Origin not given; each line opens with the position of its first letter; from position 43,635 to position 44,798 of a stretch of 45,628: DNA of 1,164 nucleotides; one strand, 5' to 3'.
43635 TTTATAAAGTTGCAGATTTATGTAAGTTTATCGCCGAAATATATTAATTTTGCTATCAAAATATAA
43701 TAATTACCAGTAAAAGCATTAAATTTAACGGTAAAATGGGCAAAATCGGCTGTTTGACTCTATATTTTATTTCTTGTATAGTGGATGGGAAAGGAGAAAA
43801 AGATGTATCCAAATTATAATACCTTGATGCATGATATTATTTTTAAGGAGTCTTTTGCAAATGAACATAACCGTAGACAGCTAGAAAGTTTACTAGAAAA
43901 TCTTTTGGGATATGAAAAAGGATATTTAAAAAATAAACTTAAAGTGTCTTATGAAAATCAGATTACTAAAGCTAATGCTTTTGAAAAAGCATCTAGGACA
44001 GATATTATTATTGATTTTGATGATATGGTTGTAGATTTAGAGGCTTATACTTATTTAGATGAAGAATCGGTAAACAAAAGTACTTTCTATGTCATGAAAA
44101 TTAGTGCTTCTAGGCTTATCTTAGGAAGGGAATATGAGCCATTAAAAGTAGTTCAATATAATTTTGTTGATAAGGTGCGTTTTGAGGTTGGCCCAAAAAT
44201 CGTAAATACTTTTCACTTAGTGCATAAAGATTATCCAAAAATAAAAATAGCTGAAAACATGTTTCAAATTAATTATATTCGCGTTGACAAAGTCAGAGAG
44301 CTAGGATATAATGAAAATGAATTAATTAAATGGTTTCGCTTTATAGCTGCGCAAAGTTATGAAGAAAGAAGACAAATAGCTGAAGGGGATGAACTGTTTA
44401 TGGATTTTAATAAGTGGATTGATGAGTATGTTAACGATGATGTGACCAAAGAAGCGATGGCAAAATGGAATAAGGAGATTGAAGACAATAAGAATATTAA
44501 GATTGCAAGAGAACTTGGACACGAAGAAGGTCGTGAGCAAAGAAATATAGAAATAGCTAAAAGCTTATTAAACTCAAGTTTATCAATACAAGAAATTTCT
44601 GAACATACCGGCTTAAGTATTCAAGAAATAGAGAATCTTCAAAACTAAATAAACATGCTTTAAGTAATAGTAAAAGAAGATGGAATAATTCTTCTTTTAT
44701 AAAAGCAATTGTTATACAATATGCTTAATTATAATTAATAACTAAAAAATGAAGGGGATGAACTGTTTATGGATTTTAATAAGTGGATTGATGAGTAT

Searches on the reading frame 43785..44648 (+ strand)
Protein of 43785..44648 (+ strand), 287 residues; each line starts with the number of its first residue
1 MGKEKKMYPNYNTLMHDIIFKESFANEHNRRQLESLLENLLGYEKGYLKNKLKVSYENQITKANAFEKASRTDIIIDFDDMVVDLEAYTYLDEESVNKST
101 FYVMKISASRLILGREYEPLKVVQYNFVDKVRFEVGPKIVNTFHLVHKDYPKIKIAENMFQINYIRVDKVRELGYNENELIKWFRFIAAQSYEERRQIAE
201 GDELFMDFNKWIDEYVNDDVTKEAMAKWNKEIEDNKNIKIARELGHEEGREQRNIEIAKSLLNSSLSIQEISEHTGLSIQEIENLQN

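Call 7: search_protein_families(library=pfam, proteins=[window:43785-44648:+], max_evalue=0.01)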
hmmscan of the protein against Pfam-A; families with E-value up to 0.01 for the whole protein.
window:43785-44648:+ (287 aa): 1 family
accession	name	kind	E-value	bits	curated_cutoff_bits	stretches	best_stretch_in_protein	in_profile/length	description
PF12784.13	PDDEXK_2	-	5.9e-12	46.2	27.4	1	15-238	2-225/229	PD-(D/E)XK nuclease family transposase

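Call 39: search_protein_families(library=ncbifam, proteins=[window:43785-44648:+], max_evalue=0.001)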
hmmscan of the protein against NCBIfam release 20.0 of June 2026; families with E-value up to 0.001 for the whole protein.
window:43785-44648:+ (287 aa): 1 family
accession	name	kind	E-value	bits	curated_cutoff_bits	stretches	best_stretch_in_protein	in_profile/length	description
TIGR01784.1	T_den_put_tspse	subfamily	5.5e-13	49.3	52.1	1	15-284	1-272/273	Rpn family recombination-promoting nuclease/putative transposase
